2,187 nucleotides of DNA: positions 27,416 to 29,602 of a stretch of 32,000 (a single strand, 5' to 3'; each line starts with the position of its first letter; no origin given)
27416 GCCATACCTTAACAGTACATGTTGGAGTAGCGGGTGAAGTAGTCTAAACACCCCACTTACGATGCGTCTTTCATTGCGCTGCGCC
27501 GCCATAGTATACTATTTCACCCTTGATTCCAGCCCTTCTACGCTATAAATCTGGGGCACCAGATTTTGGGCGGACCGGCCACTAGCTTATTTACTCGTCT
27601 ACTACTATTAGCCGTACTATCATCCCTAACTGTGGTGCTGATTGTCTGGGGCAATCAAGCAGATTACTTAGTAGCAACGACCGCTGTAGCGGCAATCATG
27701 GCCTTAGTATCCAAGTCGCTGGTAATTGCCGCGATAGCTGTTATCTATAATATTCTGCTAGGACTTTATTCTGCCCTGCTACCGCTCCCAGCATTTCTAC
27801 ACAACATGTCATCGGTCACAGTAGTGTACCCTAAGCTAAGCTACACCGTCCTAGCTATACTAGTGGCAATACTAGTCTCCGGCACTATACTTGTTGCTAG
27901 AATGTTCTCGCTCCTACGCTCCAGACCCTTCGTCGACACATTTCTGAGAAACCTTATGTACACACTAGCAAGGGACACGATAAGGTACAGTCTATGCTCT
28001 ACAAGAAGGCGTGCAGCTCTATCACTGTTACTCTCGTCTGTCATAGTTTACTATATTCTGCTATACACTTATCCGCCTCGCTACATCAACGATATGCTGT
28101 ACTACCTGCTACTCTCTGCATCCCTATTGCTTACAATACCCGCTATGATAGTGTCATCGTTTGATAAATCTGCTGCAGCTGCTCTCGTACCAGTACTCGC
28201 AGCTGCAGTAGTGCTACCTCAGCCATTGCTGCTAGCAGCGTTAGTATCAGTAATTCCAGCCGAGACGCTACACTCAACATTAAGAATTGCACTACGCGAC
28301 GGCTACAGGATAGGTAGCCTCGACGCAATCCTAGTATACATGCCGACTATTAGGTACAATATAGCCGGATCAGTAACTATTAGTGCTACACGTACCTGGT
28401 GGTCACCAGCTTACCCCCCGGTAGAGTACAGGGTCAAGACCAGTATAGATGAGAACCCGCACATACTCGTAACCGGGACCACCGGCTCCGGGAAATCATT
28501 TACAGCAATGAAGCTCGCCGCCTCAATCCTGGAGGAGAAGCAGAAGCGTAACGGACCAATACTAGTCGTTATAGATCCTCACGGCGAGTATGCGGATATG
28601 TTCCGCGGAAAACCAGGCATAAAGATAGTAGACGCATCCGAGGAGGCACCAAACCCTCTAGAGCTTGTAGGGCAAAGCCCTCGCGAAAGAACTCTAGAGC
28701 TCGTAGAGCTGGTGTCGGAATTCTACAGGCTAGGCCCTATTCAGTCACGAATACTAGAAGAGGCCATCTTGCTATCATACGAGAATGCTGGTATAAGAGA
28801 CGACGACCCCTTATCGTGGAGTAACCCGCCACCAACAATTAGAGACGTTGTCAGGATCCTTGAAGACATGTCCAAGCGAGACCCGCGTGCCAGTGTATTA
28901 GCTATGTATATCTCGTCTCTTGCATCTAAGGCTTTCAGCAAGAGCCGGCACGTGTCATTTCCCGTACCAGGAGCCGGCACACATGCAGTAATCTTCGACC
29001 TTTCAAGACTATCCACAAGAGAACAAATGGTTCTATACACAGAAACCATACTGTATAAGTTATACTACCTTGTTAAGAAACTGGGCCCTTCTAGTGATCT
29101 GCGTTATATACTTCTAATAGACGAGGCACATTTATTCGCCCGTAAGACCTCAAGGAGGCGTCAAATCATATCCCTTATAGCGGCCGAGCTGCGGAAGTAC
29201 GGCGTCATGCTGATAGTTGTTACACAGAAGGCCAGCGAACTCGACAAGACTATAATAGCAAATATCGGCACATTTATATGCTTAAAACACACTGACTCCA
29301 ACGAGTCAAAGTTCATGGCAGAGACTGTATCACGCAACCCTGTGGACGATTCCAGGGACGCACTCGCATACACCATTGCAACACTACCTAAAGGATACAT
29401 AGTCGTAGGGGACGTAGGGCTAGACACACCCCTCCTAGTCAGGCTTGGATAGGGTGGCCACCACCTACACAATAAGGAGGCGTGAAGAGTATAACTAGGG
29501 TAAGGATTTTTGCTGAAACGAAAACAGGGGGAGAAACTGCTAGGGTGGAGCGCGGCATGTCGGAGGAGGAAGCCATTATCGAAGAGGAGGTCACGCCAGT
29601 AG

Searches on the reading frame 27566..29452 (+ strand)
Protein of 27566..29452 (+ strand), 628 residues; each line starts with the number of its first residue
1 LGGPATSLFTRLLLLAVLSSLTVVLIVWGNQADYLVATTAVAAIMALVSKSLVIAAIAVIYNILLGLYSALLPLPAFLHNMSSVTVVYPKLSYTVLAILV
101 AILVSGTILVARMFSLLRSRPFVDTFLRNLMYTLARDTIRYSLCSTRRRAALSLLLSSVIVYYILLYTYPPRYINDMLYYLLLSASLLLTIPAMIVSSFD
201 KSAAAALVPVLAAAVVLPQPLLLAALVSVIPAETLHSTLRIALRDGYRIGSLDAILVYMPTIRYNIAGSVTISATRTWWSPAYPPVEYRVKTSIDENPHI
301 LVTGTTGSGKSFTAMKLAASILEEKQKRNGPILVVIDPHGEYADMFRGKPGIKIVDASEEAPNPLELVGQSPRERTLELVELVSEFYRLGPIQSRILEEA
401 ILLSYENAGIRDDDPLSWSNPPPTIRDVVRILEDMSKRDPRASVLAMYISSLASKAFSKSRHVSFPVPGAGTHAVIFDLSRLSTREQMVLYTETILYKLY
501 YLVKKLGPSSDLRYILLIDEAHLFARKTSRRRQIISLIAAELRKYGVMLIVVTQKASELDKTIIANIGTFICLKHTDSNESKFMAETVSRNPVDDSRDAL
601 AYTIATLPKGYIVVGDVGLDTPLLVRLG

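Call 4: search_protein_families(library=pfam, proteins=[window:27566-29452:+], max_evalue=0.01)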
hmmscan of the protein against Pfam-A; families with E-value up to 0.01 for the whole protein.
window:27566-29452:+ (628 aa): 19 families
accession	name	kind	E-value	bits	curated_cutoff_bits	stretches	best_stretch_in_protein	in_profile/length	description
PF01935.23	DUF87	-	2.6e-17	64.1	23.2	1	297-497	23-218/220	Helicase HerA, central domain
PF10412.15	TrwB_AAD_bind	-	6.3e-09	35.6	20.5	1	296-348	14-61/387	Type IV secretion-system coupling protein DNA-binding domain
PF01580.24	FtsK_SpoIIIE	-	1.5e-08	34.8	24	1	292-324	33-66/221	FtsK/SpoIIIE family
PF12846.13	AAA_10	-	3.3e-06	26.8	27.5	0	290-344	14-63/362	AAA-like domain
PF00270.35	DEAD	-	5.3e-06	26.7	26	0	293-340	10-55/167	DEAD/DEAH box helicase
PF04851.21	ResIII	-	7.7e-06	26.4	22.5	1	295-337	21-61/164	Type III restriction enzyme, res subunit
PF19044.6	P-loop_TraG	-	6e-05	22.3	25.8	0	475-559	215-296/413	TraG P-loop domain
PF05872.18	HerA_C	-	7.1e-05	22.1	22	0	490-599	232-350/502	Helicase HerA-like C-terminal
PF13401.12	AAA_22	-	0.00047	20.9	27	0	297-330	5-33/130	AAA domain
PF00004.35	AAA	-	0.00071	20.5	21.2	0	489-564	39-119/131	ATPase family associated with various cellular activities (AAA)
PF06745.19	ATPase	-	0.00078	19.3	26.6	0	294-322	16-44/231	KaiC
PF13481.12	AAA_25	-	0.00086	19.4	27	1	284-326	20-62/195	AAA domain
PF09848.15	SLFN-g3_helicase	-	0.00087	19.1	24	0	300-329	4-33/354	Schlafen group 3, DNA/RNA helicase domain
PF05707.18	Zot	-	0.0013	18.7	20.3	0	515-565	84-137/197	Zonular occludens toxin (Zot)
PF00910.28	RNA_helicase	-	0.0014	19.5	21.5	1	300-361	1-62/105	RNA helicase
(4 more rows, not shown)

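Call 6: find_homologous_proteins(query=window:27566-29452:+)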
Query window:27566-29452:+ (628 aa): 25 proteins with E <= 0.001 among 8000 candidates.
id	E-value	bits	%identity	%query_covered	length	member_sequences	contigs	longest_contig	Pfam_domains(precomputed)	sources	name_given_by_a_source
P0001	0.0e+0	1289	100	96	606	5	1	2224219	PF10412.16,PF00270.36,PF01935.24,PF12846.14,PF01580.25,PF04851.22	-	-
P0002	0.0e+0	1127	87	97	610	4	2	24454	PF10412.16,PF00270.36,PF01935.24,PF12846.14,PF01580.25,PF04851.22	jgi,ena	-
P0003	2.7e-211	721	56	96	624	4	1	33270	PF10412.16,PF01935.24,PF05872.19,PF12846.14,PF01580.25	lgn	-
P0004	3.1e-199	682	56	94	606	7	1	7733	PF10412.16,PF01935.24,PF12846.14,PF01580.25,PF04851.22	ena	-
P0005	6.4e-77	278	37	77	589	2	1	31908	PF10412.16,PF01935.24,PF05872.19,PF13401.13,PF12846.14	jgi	jgi:hypothetical protein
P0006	6.7e-75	271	40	60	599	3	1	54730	PF10412.16,PF01935.24,PF05872.19,PF13401.13,PF12846.14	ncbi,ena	-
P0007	1.5e-72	263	37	68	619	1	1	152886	PF10412.16,PF01935.24,PF05872.19,PF13401.13,PF12846.14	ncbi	-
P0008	1.4e-13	69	30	26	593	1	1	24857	PF10412.16,PF01935.24,PF05872.19,PF12846.14,PF01580.25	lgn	-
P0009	3.3e-12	64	28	48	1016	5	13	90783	PF10412.16,PF01935.24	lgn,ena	-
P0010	9.2e-11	59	30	25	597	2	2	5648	PF10412.16,PF01935.24,PF05872.19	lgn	-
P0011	3.4e-10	57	30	26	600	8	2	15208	PF10412.16,PF01935.24,PF05872.19,PF12846.14,PF01580.25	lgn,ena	-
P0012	6.0e-10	57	42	10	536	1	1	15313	PF10412.16,PF01935.24,PF05872.19,PF01580.25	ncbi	ncbi:MAG: ATP-binding protein [Planctomycetota bacterium]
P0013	6.9e-10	56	42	10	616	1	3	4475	PF01935.24,PF05872.19,PF01580.25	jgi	jgi:hypothetical protein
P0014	1.0e-9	56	29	26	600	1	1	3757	PF10412.16,PF01935.24,PF05872.19,PF12846.14,PF01580.25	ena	-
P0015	1.7e-8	52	29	14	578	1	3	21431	PF10412.16,PF01935.24,PF05872.19,PF01580.25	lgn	-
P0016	2.2e-8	51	37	14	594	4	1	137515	PF10412.16,PF01935.24,PF05872.19,PF01580.25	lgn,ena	-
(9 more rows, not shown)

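Call 15: find_encoding_contigs(protein=P0001, flank=10000, max_places=3)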
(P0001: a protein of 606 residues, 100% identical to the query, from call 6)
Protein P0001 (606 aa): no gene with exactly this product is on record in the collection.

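Call 16: find_encoding_contigs(protein=P0003, flank=10000, max_places=3)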
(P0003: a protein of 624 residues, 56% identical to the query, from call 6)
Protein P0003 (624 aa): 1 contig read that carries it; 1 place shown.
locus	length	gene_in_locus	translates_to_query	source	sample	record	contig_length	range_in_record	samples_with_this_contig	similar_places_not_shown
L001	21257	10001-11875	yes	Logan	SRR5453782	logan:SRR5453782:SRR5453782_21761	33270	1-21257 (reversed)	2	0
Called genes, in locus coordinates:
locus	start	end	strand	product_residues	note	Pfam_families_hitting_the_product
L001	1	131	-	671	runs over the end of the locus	PF05762:VWA_CoxE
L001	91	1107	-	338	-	PF07728:AAA_5, PF18934:DUF5682 (weak)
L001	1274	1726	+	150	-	-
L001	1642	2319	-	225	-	PF01209:Ubie_methyltran, PF13847:Methyltransf_31, PF08241:Methyltransf_11, PF08242:Methyltransf_12, PF13649:Methyltransf_25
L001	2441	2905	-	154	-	PF00203:Ribosomal_S19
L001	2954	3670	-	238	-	PF00181:Ribosomal_L2_N (weak), PF03947:Ribosomal_L2_C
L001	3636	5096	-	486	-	PF05872:HerA_C (faint), PF12846:AAA_10 (faint), PF13401:AAA_22 (weak)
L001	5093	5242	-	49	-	-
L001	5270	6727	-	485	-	PF27251:CedA1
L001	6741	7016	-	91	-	PF27251:CedA1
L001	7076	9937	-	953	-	PF04851:ResIII, PF00270:DEAD, PF00271:Helicase_C, PF19306:WHD_Lhr, PF08494:DEAD_assoc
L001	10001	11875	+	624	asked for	PF01580:FtsK_SpoIIIE (faint), PF05872:HerA_C (faint), PF10412:TrwB_AAD_bind (faint), PF12846:AAA_10 (faint), PF01935:DUF87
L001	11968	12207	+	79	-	PF12136:RNA_pol_Rpo13 (weak)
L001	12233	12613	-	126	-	-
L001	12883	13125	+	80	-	-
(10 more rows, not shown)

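Call 17: find_encoding_contigs(protein=P0007, flank=10000, max_places=3)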
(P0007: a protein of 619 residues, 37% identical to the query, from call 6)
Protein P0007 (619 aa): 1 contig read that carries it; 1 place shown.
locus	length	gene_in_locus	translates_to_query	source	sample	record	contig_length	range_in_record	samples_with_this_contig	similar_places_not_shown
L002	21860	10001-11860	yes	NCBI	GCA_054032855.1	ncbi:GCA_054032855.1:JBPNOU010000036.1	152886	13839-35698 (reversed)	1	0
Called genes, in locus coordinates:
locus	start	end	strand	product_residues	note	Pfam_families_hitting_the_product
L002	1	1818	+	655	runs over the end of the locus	PF05762:VWA_CoxE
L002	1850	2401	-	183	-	PF13847:Methyltransf_31 (weak), PF13649:Methyltransf_25, PF08241:Methyltransf_11, PF08242:Methyltransf_12 (weak)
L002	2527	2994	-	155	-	PF00203:Ribosomal_S19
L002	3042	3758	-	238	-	PF00181:Ribosomal_L2_N (weak), PF03947:Ribosomal_L2_C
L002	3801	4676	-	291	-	PF12846:AAA_10 (faint), PF13604:AAA_30 (weak)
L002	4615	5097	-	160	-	-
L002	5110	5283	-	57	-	-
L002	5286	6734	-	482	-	PF27251:CedA1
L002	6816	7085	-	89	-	PF27251:CedA1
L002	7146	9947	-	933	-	PF04851:ResIII, PF00270:DEAD, PF00271:Helicase_C, PF19306:WHD_Lhr, PF08494:DEAD_assoc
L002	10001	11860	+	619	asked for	PF01935:DUF87, PF10412:TrwB_AAD_bind (faint), PF12846:AAA_10 (faint), PF13401:AAA_22 (faint), PF05872:HerA_C (weak)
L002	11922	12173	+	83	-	-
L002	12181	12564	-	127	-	-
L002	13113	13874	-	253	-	PF00705:PCNA_N (weak)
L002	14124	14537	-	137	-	PF04014:MazE_antitoxin (weak)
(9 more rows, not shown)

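Call 18: find_encoding_contigs(protein=P0006, flank=10000, max_places=3)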
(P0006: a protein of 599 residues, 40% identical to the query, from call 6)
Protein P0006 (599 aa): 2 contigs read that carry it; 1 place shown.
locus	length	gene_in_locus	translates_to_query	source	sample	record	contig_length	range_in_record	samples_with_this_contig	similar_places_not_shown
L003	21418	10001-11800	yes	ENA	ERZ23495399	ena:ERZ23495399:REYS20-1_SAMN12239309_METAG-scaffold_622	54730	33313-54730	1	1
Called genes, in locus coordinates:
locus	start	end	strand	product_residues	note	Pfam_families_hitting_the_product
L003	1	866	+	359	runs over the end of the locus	-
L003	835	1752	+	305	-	-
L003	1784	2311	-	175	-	PF13847:Methyltransf_31 (weak), PF08241:Methyltransf_11, PF08242:Methyltransf_12 (weak), PF13649:Methyltransf_25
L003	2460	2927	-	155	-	PF00203:Ribosomal_S19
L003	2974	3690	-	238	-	PF00181:Ribosomal_L2_N (weak), PF03947:Ribosomal_L2_C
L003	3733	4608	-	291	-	PF05872:HerA_C (faint), PF01637:ATPase_2 (weak), PF12846:AAA_10 (weak), PF13604:AAA_30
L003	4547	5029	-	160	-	-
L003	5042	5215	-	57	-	-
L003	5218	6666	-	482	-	PF27251:CedA1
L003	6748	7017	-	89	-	PF27251:CedA1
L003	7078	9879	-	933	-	PF04851:ResIII, PF00270:DEAD, PF00271:Helicase_C, PF19306:WHD_Lhr, PF08494:DEAD_assoc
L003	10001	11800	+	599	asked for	PF01935:DUF87, PF10412:TrwB_AAD_bind (faint), PF12846:AAA_10 (faint), PF13401:AAA_22 (faint), PF05872:HerA_C (weak)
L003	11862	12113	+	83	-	PF12136:RNA_pol_Rpo13 (faint)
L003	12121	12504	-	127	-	-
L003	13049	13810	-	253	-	PF00705:PCNA_N (weak)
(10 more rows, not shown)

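Call 21: search_protein_families(library=ncbifam, proteins=[window:27566-29452:+], max_evalue=0.01)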
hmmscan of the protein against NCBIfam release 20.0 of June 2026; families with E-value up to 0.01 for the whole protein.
window:27566-29452:+ (628 aa): 22 families
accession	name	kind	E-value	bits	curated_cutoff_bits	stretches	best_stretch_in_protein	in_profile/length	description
NF053655.1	CedD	equivalog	3.3e-16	59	600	1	298-569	222-473/527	DNA-translocating ATPase CedD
NF033849.1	ser_rich_anae_1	subfamily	3.9e-15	54.3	650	2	286-464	750-912/1163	serine-rich protein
NF040819.1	helicase_HerA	equivalog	3.1e-14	52.4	970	2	515-627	405-514/561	DNA double-strand break repair helicase HerA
NF042944.1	HerA_antiphage_2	equivalog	1e-13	50.9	850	2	511-610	426-525/576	anti-phage-associated helicase HerA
NF040937.1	HerA_Thermprot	equivalog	1e-13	50.6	800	1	514-615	351-450/487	DNA double-strand break repair helicase HerA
NF042943.1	HerA_antiphage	equivalog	9.2e-12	44.3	800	1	476-589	398-516/566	anti-phage-associated helicase HerA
NF045971.1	conju_CD1110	equivalog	3.7e-11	42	325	1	296-573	414-691/752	VirB4-like conjugal transfer ATPase, CD1110 family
NF045975.1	VirB4_plasma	equivalog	6.1e-11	40.8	590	1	291-557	509-805/894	Mbov_0397 family ICE element conjugal transfer ATPase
NF041017.1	DNA_import_CedB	equivalog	2.9e-10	39.4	700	1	295-627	273-586/590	DNA import protein CedB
TIGR02746.1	TraC-F-type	equivalog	9.6e-08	30.4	567.05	1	425-574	552-708/800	type IV secretion system protein TraC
TIGR03925.1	T7SS_EccC_b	equivalog_domain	1.1e-07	30.5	346.55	1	291-345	355-408/564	type VII secretion protein EccCb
TIGR00929.1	VirB4_CagE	subfamily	1.2e-07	30.4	643.1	1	298-582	438-708/792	VirB4 family type IV secretion/conjugal transfer ATPase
TIGR02759.1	TraD_Ftype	equivalog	7.8e-06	24.9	521.35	1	296-346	175-220/566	type IV conjugative transfer system coupling protein TraD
NF045973.1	conju_CD1115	equivalog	7.8e-05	21.7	250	1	292-342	19-63/442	VirD4-like conjugal transfer protein, CD1115 family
NF041214.1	plasmid_TraB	equivalog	0.00011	20.9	800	0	298-339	249-286/639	plasmid transfer protein TraB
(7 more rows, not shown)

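Call 34: search_protein_representatives(protein=window:27566-29452:+)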
Query: 628 residues. Proteins with E-value up to 0.001 (for the whole library): 3011; up to 1e-10: 544; up to 1e-30: 72. The best 150 are listed.
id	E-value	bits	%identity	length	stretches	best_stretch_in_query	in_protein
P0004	9.8e-200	681.5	57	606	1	39-627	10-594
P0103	3.4e-90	319.8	35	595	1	20-628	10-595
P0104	2.4e-88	313.7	45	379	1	245-627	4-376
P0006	2.1e-75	271.0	37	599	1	94-626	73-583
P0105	2.4e-74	267.5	40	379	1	275-626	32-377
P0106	6.2e-73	262.9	33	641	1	8-627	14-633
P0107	9.4e-66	239.2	32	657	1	7-627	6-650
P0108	5.6e-63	230.0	35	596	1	132-623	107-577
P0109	3.2e-62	227.5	40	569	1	275-627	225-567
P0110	4.1e-61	223.8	33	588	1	46-627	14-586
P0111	5.5e-54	200.3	34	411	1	220-626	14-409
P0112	1.7e-52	195.4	32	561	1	202-627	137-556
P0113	2.0e-52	195.1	36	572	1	278-626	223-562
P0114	1.2e-49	186.0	34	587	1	37-625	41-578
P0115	6.6e-49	183.5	32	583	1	56-627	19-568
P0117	3.5e-47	177.8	29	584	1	53-627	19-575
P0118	5.0e-47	177.3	28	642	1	51-627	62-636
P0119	8.0e-47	176.6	34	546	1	290-617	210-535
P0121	2.8e-44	168.3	31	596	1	21-627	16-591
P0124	8.1e-42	160.1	30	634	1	97-615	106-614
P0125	1.9e-40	155.6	27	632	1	47-619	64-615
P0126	2.5e-40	155.2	29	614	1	18-627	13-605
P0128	5.5e-40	154.1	27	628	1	36-627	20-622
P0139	4.2e-37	144.6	27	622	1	7-625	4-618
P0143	2.5e-36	142.0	27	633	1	50-626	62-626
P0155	4.9e-34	134.4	29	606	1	129-614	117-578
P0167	1.1e-31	126.7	33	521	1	288-627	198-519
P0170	2.9e-31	125.3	32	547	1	295-617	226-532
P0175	5.3e-30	121.1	35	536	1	289-594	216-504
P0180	8.8e-29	117.1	32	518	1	290-627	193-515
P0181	1.7e-28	116.1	30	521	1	289-615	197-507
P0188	1.1e-26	110.2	33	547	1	293-627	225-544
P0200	1.7e-25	106.3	31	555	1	288-617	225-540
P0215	1.2e-23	100.1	31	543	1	297-627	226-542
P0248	9.6e-22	93.9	33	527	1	295-590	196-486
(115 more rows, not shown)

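Call 35: search_protein_families(library=ncbifam, proteins=[P0103, P0106, P0107, P0110, P0114, P0117, P0121, P0125, P0128, P0139], max_evalue=1e-20)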
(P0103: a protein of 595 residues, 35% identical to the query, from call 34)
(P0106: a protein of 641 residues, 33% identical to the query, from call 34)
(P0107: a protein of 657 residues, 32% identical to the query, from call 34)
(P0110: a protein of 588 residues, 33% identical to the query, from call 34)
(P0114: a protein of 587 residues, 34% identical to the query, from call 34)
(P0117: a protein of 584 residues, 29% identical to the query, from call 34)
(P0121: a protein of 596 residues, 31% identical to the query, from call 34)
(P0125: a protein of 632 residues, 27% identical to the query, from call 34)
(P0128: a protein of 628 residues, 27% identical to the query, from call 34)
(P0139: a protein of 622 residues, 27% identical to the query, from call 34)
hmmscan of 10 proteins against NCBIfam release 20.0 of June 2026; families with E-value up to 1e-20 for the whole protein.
P0103 (595 aa): 1 family
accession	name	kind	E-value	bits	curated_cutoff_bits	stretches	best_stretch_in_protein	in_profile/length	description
NF053655.1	CedD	equivalog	4.3e-26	91.7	600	1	275-594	223-525/527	DNA-translocating ATPase CedD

P0106 (641 aa): 1 family
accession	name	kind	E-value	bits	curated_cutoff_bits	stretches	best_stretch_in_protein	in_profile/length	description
NF053655.1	CedD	equivalog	2.6e-23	82.5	600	1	310-634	223-526/527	DNA-translocating ATPase CedD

P0107 (657 aa): 0 families

P0110 (588 aa): 1 family
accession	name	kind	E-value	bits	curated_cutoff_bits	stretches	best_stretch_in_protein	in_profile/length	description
NF041017.1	DNA_import_CedB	equivalog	2.9e-22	79.1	700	1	258-518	272-519/590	DNA import protein CedB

P0114 (587 aa): 0 families

P0117 (584 aa): 1 family
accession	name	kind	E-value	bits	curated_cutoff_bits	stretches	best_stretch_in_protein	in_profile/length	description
NF053655.1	CedD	equivalog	2e-25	89.5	600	0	253-317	222-284/527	DNA-translocating ATPase CedD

P0121 (596 aa): 1 family
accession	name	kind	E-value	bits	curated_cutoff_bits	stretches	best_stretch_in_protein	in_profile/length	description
NF053655.1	CedD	equivalog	2.1e-24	86.1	600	1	271-592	223-526/527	DNA-translocating ATPase CedD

P0125 (632 aa): 0 families

P0128 (628 aa): 1 family
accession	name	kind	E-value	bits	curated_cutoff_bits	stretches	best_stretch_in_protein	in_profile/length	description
NF053655.1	CedD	equivalog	6.8e-25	87.7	600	1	288-563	221-472/527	DNA-translocating ATPase CedD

P0139 (622 aa): 0 families

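Call 38: find_homologous_proteins(query=A2, max_evalue=1e-10)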
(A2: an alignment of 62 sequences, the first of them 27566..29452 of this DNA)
Query A2 (62 sequences) (628 aa, profile of the alignment): 48 proteins with E <= 1e-10 among 8000 candidates.
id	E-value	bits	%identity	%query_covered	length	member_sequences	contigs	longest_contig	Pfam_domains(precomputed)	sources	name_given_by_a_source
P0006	3.2e-158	546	40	60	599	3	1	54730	PF10412.16,PF01935.24,PF05872.19,PF13401.13,PF12846.14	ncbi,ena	-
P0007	5.7e-156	539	37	68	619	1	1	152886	PF10412.16,PF01935.24,PF05872.19,PF13401.13,PF12846.14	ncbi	-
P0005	3.9e-154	533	37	77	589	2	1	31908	PF10412.16,PF01935.24,PF05872.19,PF13401.13,PF12846.14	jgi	jgi:hypothetical protein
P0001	1.6e-152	527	100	96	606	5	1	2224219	PF10412.16,PF00270.36,PF01935.24,PF12846.14,PF01580.25,PF04851.22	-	-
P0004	6.5e-148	512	56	94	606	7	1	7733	PF10412.16,PF01935.24,PF12846.14,PF01580.25,PF04851.22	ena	-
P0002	4.1e-146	506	87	97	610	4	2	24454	PF10412.16,PF00270.36,PF01935.24,PF12846.14,PF01580.25,PF04851.22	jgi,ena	-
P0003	1.2e-141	492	56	96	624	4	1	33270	PF10412.16,PF01935.24,PF05872.19,PF12846.14,PF01580.25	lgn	-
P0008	8.7e-37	145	30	26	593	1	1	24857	PF10412.16,PF01935.24,PF05872.19,PF12846.14,PF01580.25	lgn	-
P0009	2.1e-34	137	28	48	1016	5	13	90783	PF10412.16,PF01935.24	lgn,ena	-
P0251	3.1e-33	133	21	50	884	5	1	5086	PF10412.16,PF01935.24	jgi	-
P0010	5.6e-33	133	30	25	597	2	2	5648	PF10412.16,PF01935.24,PF05872.19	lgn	-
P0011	5.1e-32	129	30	26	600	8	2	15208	PF10412.16,PF01935.24,PF05872.19,PF12846.14,PF01580.25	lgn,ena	-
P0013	3.8e-31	127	42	10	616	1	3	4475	PF01935.24,PF05872.19,PF01580.25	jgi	jgi:hypothetical protein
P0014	1.2e-30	125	29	26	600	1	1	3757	PF10412.16,PF01935.24,PF05872.19,PF12846.14,PF01580.25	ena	-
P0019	1.1e-29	122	42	10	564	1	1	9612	PF10412.16,PF01935.24,PF05872.19,PF01580.25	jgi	jgi:hypothetical protein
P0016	2.5e-28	117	37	14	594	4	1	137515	PF10412.16,PF01935.24,PF05872.19,PF01580.25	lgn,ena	-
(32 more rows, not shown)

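Call 39: search_protein_families(library=ncbifam, proteins=[P0167, P0180, P0181, P0170, P0188, P0200, P0215, P0248, P0119, P0175], max_evalue=1e-25)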
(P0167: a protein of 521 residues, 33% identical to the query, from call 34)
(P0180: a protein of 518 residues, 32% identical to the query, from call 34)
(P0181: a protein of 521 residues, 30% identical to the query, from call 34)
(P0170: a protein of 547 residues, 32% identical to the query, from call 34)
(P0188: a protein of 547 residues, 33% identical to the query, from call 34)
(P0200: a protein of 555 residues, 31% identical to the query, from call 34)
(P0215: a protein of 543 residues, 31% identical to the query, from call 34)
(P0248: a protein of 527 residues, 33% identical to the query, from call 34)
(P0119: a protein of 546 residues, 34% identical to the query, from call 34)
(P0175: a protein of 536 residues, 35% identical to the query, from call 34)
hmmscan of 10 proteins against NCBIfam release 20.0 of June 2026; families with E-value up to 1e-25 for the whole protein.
P0167 (521 aa): 0 families

P0180 (518 aa): 0 families

P0181 (521 aa): 0 families

P0170 (547 aa): 0 families

P0188 (547 aa): 0 families

P0200 (555 aa): 0 families

P0215 (543 aa): 0 families

P0248 (527 aa): 0 families

P0119 (546 aa): 0 families

P0175 (536 aa): 0 families

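Call 49: find_encoding_contigs(protein=P0008, flank=10000, max_places=2)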
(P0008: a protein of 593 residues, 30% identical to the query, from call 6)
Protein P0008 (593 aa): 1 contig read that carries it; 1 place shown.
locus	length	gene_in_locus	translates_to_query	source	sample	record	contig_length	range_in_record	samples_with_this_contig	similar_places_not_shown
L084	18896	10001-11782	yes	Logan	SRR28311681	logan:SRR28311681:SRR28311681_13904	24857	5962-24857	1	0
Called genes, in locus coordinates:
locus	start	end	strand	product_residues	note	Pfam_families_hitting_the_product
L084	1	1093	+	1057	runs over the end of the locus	PF16586:DUF5060, PF18962:Por_Secre_tail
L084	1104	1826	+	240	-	PF05050:Methyltransf_21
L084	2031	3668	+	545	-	PF03063:Prismane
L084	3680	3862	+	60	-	PF04324:Fer2_BFD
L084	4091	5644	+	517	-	PF12161:HsdM_N, PF02384:N6_Mtase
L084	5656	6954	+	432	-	PF04326:SLFN_AlbA_2, PF13749:HATPase_c_4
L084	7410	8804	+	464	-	PF01420:Methylase_S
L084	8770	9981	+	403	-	PF13289:SIR2_2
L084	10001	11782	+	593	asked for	PF01580:FtsK_SpoIIIE (faint), PF01935:DUF87, PF10412:TrwB_AAD_bind (weak), PF12846:AAA_10 (faint), PF05872:HerA_C (weak)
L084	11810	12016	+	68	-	PF13619:KTSC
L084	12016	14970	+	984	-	PF04313:HSDR_N, PF00270:DEAD, PF04851:ResIII, PF18766:SWI2_SNF2, PF22679:T1R_D3-like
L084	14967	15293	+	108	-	PF01863:YgjP-like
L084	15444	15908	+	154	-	-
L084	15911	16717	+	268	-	PF18144:SMODS, PF01909:NTP_transf_2 (weak)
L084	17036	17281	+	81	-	-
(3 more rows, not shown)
